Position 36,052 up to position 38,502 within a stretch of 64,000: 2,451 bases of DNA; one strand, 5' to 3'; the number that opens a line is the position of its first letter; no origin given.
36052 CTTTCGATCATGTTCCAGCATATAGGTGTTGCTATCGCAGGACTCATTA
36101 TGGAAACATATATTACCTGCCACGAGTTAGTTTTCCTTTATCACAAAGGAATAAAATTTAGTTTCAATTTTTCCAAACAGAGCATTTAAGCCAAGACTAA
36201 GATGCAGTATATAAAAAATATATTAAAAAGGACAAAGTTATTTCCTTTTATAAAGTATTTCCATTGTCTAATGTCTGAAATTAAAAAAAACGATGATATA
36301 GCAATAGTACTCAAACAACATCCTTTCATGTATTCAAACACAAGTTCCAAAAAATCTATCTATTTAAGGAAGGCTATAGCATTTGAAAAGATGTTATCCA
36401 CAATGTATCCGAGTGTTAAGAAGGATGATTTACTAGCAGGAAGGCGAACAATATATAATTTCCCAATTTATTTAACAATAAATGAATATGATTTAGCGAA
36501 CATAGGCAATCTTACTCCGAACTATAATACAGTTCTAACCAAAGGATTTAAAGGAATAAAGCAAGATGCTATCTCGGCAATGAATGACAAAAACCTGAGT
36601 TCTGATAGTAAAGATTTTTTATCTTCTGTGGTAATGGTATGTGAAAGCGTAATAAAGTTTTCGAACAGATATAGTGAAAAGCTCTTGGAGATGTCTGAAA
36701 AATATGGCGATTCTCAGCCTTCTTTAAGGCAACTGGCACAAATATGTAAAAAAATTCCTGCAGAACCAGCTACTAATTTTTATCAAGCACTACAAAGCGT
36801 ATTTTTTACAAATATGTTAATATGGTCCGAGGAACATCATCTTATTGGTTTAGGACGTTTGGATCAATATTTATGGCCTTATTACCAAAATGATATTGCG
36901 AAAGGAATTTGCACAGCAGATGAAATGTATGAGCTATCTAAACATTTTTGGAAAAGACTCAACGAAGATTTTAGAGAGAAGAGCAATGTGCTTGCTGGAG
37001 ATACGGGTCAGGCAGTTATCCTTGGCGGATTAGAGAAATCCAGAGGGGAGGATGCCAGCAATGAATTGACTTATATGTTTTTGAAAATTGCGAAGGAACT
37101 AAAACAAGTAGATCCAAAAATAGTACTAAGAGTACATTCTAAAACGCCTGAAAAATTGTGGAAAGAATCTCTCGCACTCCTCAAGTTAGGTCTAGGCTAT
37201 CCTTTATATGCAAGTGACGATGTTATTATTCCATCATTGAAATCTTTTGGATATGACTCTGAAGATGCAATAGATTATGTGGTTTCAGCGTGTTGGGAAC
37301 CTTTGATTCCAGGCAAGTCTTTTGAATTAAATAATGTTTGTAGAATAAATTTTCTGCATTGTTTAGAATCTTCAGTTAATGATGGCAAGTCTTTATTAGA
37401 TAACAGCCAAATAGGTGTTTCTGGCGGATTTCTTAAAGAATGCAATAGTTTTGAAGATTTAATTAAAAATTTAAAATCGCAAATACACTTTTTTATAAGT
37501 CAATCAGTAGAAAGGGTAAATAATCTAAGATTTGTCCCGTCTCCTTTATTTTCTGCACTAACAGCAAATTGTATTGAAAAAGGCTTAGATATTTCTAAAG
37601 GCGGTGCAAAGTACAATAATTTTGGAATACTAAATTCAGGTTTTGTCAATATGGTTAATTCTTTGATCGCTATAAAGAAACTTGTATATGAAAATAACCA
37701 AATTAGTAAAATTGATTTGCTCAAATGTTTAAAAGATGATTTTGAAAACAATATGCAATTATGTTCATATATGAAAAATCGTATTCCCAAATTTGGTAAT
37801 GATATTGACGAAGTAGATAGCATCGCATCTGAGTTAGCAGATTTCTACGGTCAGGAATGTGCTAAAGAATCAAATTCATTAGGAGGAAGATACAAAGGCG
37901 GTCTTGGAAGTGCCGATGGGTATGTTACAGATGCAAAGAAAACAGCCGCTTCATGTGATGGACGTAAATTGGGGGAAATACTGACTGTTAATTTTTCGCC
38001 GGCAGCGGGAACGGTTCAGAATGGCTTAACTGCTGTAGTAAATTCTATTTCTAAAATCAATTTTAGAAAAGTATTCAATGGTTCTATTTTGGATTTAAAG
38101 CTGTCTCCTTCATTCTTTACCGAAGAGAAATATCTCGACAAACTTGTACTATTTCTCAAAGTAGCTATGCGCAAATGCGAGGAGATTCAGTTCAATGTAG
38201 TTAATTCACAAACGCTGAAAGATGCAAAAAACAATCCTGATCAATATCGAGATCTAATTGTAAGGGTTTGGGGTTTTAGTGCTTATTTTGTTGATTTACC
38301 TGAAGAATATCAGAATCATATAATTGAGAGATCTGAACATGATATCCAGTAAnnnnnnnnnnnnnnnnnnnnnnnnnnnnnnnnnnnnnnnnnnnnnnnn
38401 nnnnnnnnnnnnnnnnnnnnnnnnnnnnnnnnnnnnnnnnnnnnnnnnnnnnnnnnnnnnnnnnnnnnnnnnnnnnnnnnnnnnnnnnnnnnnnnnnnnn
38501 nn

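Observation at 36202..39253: Glycyl radical enzyme and its activase embedded between wzx and glf in a polysaccharide biosynthesis locus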

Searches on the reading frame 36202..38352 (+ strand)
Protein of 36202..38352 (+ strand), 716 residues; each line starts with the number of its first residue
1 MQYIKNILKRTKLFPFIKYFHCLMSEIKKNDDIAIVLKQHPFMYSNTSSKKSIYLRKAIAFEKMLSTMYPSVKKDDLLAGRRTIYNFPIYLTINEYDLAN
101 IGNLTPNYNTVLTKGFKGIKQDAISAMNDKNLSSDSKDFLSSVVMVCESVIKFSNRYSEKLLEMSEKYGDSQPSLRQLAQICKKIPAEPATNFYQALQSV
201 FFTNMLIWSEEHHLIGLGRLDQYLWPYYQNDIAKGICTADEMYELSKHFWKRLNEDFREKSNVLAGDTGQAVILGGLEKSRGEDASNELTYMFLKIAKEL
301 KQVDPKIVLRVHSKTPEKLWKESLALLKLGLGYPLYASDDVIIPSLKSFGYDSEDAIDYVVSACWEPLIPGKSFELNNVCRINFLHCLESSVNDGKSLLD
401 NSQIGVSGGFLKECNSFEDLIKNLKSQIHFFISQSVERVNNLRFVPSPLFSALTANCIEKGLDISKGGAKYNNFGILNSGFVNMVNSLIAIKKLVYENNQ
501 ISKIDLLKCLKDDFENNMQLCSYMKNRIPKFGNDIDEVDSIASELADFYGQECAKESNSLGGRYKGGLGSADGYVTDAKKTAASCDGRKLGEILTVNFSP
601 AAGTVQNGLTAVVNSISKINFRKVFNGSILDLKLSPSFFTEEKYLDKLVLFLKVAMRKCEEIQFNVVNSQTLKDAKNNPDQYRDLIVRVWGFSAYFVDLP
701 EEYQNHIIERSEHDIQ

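Call 5: search_protein_families(library=pfam, proteins=[window:36202-38352:+])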
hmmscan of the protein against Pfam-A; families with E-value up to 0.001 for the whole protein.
window:36202-38352:+ (716 aa): 2 families
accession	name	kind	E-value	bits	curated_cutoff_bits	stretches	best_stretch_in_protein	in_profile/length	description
PF02901.20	PFL-like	-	9.9e-128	428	24.3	1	92-568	148-637/647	Pyruvate formate lyase-like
PF01228.26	Gly_radical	-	5.1e-22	78.8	22.2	1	597-697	4-106/106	Glycine radical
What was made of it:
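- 36202..38352 (+): Glycyl radical enzyme, 716 aa (gene callers start at 36271, giving 693 aa). Pfam PFL-like E 9.9e-128 and Gly_radical E 5.1e-22 (call 5).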

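Call 6: search_protein_families(library=ncbifam, proteins=[window:36202-38352:+])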
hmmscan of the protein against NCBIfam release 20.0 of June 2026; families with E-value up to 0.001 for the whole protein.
window:36202-38352:+ (716 aa): 12 families
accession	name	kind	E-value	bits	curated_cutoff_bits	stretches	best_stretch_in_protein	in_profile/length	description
TIGR01774.1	PFL2-3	subfamily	1.2e-138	463.6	678.2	1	99-715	153-786/786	formate C-acetyltransferase/glycerol dehydratase family glycyl radical enzyme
NF048011.1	SfplDhtHpsGDes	equivalog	1.1e-113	381.2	1000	1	107-714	189-820/821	(2S)-3-sulfopropanediol dehydratase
NF048009.1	SfplDhtHpfGKleb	equivalog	3.4e-109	366.1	1000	1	92-712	173-821/824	(2S)-3-sulfopropanediol dehydratase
NF007437.0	PRK09983.1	equivalog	4.9e-108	362.2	1109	1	93-714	147-764/765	formate C-acetyltransferase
NF043068.1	glycl_HYPD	equivalog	6e-102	342.1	1100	1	107-714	158-783/784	trans-4-hydroxy-L-proline dehydratase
TIGR04394.1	choline_CutC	equivalog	3.8e-99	333.3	1050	1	99-711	155-784/789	choline trimethylamine-lyase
NF033718.1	indole_decarb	equivalog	3.9e-81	273.5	1100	1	102-714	215-867/868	indoleacetate decarboxylase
NF033715.1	glycyl_HPDL_Lrg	equivalog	4.7e-61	206.7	1150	2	121-514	253-678/901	4-hydroxyphenylacetate decarboxylase large subunit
TIGR01255.1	pyr_form_ly_1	equivalog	1.9e-30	106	994.2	1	187-713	230-741/744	formate C-acetyltransferase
NF008341.1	PRK11127.1-1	equivalog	1.1e-10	41.3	145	1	664-714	28-78/80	autonomous glycyl radical cofactor GrcA2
NF038360.1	rad_fix_GrcA3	exception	1.5e-09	37.8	158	1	642-714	3-76/78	autonomous glycyl radical cofactor GrcA3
TIGR04365.1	spare_glycyl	equivalog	1.1e-06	28.9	170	1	660-711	70-121/126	autonomous glycyl radical cofactor GrcA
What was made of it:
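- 36202..38352 (+): Below the cutoff of every NCBIfam GRE model, including TIGR01774 (464 bits against 678) (call 6).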

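Call 11: find_homologous_proteins(query=window:36202-38352:+)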
Query window:36202-38352:+ (716 aa): 927 proteins with E <= 0.001 among 8000 candidates; the best 120 are listed.
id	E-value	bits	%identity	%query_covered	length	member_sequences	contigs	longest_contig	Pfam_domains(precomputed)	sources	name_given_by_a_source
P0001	0.0e+0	1566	100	97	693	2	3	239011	PF02901.21,PF01228.27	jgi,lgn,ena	-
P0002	8.2e-178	611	43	90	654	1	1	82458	PF02901.21,PF01228.27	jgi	jgi:formate C-acetyltransferase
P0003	3.1e-145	503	40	92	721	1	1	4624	PF02901.21,PF01228.27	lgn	-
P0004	3.5e-143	497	41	86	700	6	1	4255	PF02901.21,PF11230.14,PF01228.27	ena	-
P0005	4.0e-143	496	37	94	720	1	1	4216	PF02901.21,PF01228.27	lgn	-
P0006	9.4e-139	482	38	99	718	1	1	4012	PF02901.21,PF01228.27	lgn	-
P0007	1.8e-138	481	37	99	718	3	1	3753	PF02901.21,PF01228.27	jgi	-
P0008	5.0e-138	480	39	92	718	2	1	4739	PF02901.21,PF01228.27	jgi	-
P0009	1.0e-137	479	38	99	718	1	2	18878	PF02901.21,PF01228.27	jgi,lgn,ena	-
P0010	1.7e-137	478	37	99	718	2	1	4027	PF02901.21,PF01228.27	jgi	-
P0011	1.7e-135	471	40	93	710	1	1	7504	PF02901.21,PF01228.27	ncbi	-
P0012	3.9e-135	470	38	94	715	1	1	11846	PF02901.21,PF01228.27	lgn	-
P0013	2.2e-134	468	36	99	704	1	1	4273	PF02901.21,PF01228.27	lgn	-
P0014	8.3e-134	466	37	99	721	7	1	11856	PF02901.21,PF01228.27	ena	-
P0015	1.3e-133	465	40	85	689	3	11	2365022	PF02901.21,PF01228.27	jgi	-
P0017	1.3e-132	462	38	99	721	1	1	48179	PF02901.21,PF01228.27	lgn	-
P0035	4.5e-125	437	39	97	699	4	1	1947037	PF02901.21,PF01228.27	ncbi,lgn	-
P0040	3.1e-121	424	39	86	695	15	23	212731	PF02901.21,PF01228.27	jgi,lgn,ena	-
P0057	6.2e-111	390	36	86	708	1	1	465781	PF02901.21,PF01228.27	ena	-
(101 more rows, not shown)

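Call 13: find_encoding_contigs(protein=P0001, flank=10000, max_places=4)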
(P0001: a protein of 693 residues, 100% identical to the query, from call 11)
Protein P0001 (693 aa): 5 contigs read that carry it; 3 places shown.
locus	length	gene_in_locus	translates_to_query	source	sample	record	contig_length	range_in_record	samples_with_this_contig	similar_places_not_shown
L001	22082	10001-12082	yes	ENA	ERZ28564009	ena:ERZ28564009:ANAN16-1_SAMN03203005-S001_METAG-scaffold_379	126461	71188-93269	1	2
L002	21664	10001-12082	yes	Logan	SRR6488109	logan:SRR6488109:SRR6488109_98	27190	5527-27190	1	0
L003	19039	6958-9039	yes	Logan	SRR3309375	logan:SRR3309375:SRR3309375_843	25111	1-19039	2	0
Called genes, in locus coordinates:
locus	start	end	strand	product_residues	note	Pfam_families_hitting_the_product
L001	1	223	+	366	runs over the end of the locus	PF01041:DegT_DnrJ_EryC1, PF01212:Beta_elim_lyase (weak), PF01053:Cys_Met_Meta_PP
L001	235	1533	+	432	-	PF02558:ApbA (faint), PF03446:NAD_binding_2 (faint), PF03721:UDPG_MGDP_dh_N, PF00984:UDPG_MGDP_dh, PF03720:UDPG_MGDP_dh_C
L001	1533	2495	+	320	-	PF01073:3Beta_HSD, PF01370:Epimerase, PF02719:Polysacc_synt_2, PF04321:RmlD_sub_bind, PF05368:NmrA (faint), PF07993:NAD_binding_4, PF13460:NAD_binding_10, PF16363:GDP_Man_Dehyd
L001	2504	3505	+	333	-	PF01370:Epimerase, PF02719:Polysacc_synt_2 (weak), PF04321:RmlD_sub_bind, PF16363:GDP_Man_Dehyd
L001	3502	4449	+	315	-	PF01370:Epimerase, PF02719:Polysacc_synt_2 (faint), PF04321:RmlD_sub_bind (weak), PF16363:GDP_Man_Dehyd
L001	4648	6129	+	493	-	-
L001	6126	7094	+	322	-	PF00535:Glycos_transf_2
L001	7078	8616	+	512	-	-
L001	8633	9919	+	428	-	PF01943:Polysacc_synt, PF13440:Polysacc_synt_3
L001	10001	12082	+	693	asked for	PF02901:PFL-like, PF01228:Gly_radical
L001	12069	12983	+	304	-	PF13353:Fer4_12, PF04055:Radical_SAM, PF13484:Fer4_16 (faint), PF12837:Fer4_6 (faint), PF12838:Fer4_7 (weak), PF13187:Fer4_9 (weak), PF13237:Fer4_10 (weak), PF00037:Fer4 (weak)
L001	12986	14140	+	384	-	PF12831:FAD_oxidored (faint), PF13450:NAD_binding_8, PF03275:GLF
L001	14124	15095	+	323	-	PF13641:Glyco_tranf_2_3 (faint), PF00535:Glycos_transf_2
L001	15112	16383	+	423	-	PF13439:Glyco_transf_4 (weak), PF13579:Glyco_trans_4_4 (weak), PF13692:Glyco_trans_1_4 (faint)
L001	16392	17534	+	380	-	PF02350:Epimerase_2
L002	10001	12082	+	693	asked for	PF02901:PFL-like, PF01228:Gly_radical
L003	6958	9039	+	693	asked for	PF02901:PFL-like, PF01228:Gly_radical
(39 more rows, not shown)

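Call 14: find_encoding_contigs(protein=P0002, flank=10000, max_places=3)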
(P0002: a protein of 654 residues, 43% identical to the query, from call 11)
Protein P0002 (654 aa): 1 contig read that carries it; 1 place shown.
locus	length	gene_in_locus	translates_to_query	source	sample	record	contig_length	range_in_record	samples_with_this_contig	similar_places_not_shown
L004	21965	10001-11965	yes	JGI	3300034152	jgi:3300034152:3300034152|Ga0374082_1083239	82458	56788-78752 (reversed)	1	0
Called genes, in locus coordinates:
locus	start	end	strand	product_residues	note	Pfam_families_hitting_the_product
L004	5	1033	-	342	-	PF16868:NMT1_3, PF09084:NMT1 (weak)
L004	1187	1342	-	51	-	-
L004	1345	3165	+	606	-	PF01839:FG-GAP (faint), PF13517:FG-GAP_3 (weak)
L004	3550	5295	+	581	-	PF01545:Cation_efflux, PF01145:Band_7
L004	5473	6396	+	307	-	PF01145:Band_7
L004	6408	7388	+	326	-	PF01145:Band_7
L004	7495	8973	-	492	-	PF00982:Glyco_transf_20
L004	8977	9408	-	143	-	PF04306:DUF456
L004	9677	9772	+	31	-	-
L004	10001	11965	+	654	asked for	PF02901:PFL-like, PF01228:Gly_radical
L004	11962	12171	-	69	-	-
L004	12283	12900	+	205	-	PF04055:Radical_SAM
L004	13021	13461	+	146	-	PF04138:GtrA_DPMS_TM (weak)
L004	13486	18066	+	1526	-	PF00270:DEAD, PF04851:ResIII (weak), PF00271:Helicase_C, PF19306:WHD_Lhr, PF08494:DEAD_assoc, PF23236:WHD_2nd_Lhr, PF23235:WHD_3rd_Lhr, PF23234:WHD_4th_Lhr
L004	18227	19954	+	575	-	-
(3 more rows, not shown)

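Call 15: find_encoding_contigs(protein=P0015, flank=8000, max_places=2)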
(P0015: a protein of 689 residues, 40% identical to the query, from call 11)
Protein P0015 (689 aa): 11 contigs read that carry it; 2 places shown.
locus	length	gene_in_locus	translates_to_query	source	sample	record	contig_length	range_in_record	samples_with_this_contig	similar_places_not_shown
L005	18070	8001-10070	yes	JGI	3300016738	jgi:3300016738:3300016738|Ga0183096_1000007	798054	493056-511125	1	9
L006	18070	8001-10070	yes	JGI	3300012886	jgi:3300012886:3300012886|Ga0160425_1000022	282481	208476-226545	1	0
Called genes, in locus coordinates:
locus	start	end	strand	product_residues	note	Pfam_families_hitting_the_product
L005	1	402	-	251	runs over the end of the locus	PF00149:Metallophos, PF12850:Metallophos_2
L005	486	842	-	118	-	PF01849:NAC, PF19026:UBA_HYPK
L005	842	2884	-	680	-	PF01702:TGT, PF17884:DUF5591 (weak), PF14810:TGT_C2, PF01472:PUA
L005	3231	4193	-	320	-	PF05430:Methyltransf_30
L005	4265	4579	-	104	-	-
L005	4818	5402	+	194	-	PF02525:Flavodoxin_2, PF03358:FMN_red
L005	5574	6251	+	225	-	PF00535:Glycos_transf_2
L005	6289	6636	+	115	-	PF10066:DUF2304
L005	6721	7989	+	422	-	PF01943:Polysacc_synt, PF13440:Polysacc_synt_3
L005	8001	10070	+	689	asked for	PF02901:PFL-like, PF01228:Gly_radical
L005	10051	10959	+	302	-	PF12838:Fer4_7 (faint), PF13484:Fer4_16 (faint), PF12837:Fer4_6 (faint), PF13237:Fer4_10 (weak), PF13187:Fer4_9 (weak), PF13353:Fer4_12 (weak), PF04055:Radical_SAM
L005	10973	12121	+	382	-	PF07992:Pyr_redox_2 (faint), PF13450:NAD_binding_8, PF03275:GLF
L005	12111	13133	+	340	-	PF00535:Glycos_transf_2, PF13641:Glyco_tranf_2_3 (weak)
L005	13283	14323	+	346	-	PF00535:Glycos_transf_2, PF13641:Glyco_tranf_2_3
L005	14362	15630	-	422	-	PF13439:Glyco_transf_4, PF13579:Glyco_trans_4_4 (weak), PF20706:GT4-conflict, PF00534:Glycos_transf_1, PF13692:Glyco_trans_1_4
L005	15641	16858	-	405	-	PF13439:Glyco_transf_4, PF13579:Glyco_trans_4_4 (weak), PF00534:Glycos_transf_1, PF13692:Glyco_trans_1_4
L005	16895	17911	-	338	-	PF13641:Glyco_tranf_2_3 (weak), PF00535:Glycos_transf_2, PF10111:Glyco_tranf_2_2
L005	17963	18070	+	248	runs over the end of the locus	PF02754:CCG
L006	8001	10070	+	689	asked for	PF02901:PFL-like, PF01228:Gly_radical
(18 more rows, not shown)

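Call 16: find_encoding_contigs(protein=P0035, flank=8000, max_places=2)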
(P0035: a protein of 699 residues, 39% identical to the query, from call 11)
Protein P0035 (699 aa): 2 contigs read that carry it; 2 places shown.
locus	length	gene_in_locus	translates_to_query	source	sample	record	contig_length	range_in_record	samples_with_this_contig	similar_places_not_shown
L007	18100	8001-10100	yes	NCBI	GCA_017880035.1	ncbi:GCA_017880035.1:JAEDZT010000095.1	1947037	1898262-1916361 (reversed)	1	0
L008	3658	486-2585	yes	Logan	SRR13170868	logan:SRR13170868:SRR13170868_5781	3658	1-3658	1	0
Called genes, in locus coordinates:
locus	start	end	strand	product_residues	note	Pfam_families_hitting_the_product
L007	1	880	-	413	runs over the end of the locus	PF17989:ALP_N, PF21522:MreB-like_C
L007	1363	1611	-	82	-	-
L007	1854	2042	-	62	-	-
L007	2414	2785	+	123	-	-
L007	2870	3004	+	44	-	-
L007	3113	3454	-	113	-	-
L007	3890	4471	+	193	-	PF12802:MarR_2 (weak), PF13412:HTH_24, PF01047:MarR, PF22674:C2185-like_N (weak)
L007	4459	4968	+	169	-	PF02357:NusG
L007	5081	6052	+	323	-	PF01073:3Beta_HSD, PF01370:Epimerase, PF02719:Polysacc_synt_2, PF04321:RmlD_sub_bind, PF05368:NmrA, PF07993:NAD_binding_4 (faint), PF13460:NAD_binding_10, PF16363:GDP_Man_Dehyd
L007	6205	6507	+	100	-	PF04321:RmlD_sub_bind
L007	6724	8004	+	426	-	PF01943:Polysacc_synt, PF13440:Polysacc_synt_3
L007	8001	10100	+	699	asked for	PF02901:PFL-like, PF01228:Gly_radical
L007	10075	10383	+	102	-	PF13353:Fer4_12 (weak)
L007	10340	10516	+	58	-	-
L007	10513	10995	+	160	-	-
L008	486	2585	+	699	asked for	PF02901:PFL-like, PF01228:Gly_radical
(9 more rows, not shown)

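Call 17: find_encoding_contigs(protein=P0017, flank=8000, max_places=2)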
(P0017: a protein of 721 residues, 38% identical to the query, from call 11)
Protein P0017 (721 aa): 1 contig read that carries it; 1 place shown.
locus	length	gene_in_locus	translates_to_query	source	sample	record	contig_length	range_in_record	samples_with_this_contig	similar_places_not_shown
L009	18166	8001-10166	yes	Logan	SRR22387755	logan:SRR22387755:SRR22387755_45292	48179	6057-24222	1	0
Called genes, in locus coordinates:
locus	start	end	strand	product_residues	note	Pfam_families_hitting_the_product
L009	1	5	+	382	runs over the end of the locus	PF01041:DegT_DnrJ_EryC1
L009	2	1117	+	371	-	PF00155:Aminotran_1_2 (weak), PF01041:DegT_DnrJ_EryC1, PF00266:Aminotran_5, PF01212:Beta_elim_lyase (weak)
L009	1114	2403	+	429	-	PF00483:NTP_transferase, PF12804:NTP_transf_3, PF00702:Hydrolase (faint), PF13419:HAD_2 (faint), PF08645:PNK3P, PF13242:Hydrolase_like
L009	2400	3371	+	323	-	PF00288:GHMP_kinases_N, PF08544:GHMP_kinases_C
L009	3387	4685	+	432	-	PF01593:Amino_oxidase (weak), PF13450:NAD_binding_8, PF01593:Amino_oxidase (weak)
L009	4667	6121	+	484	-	PF01943:Polysacc_synt, PF13440:Polysacc_synt_3, PF03023:MurJ (weak), PF01554:MatE (weak)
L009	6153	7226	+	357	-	PF13439:Glyco_transf_4 (faint), PF20706:GT4-conflict, PF00534:Glycos_transf_1, PF13692:Glyco_trans_1_4, PF13524:Glyco_trans_1_2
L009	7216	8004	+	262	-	PF00483:NTP_transferase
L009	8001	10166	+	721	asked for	PF02901:PFL-like, PF01228:Gly_radical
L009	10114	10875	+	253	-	PF13353:Fer4_12, PF04055:Radical_SAM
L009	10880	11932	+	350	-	PF01073:3Beta_HSD, PF01370:Epimerase, PF16363:GDP_Man_Dehyd, PF02719:Polysacc_synt_2 (weak), PF07993:NAD_binding_4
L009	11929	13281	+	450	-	PF01210:NAD_Gly3P_dh_N (faint), PF03721:UDPG_MGDP_dh_N, PF00984:UDPG_MGDP_dh, PF03720:UDPG_MGDP_dh_C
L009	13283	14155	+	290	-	PF01370:Epimerase, PF04321:RmlD_sub_bind, PF13460:NAD_binding_10 (weak), PF16363:GDP_Man_Dehyd, PF01073:3Beta_HSD, PF02719:Polysacc_synt_2, PF07993:NAD_binding_4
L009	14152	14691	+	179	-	PF00908:dTDP_sugar_isom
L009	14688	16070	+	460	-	PF02310:B12-binding, PF04055:Radical_SAM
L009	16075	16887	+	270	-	PF01522:Polysacc_deac_1, PF11959:DUF3473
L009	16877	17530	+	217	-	PF01209:Ubie_methyltran (weak), PF13489:Methyltransf_23, PF02353:CMAS (faint), PF05175:MTS (weak), PF13847:Methyltransf_31, PF08241:Methyltransf_11, PF08242:Methyltransf_12, PF13649:Methyltransf_25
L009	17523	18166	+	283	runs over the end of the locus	PF00535:Glycos_transf_2, PF13641:Glyco_tranf_2_3, PF13632:Glyco_trans_2_3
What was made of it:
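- L009 has an NTP-transferase directly upstream and SDR, UGDH, RmlC-like and RmlD-like genes downstream (call 17).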
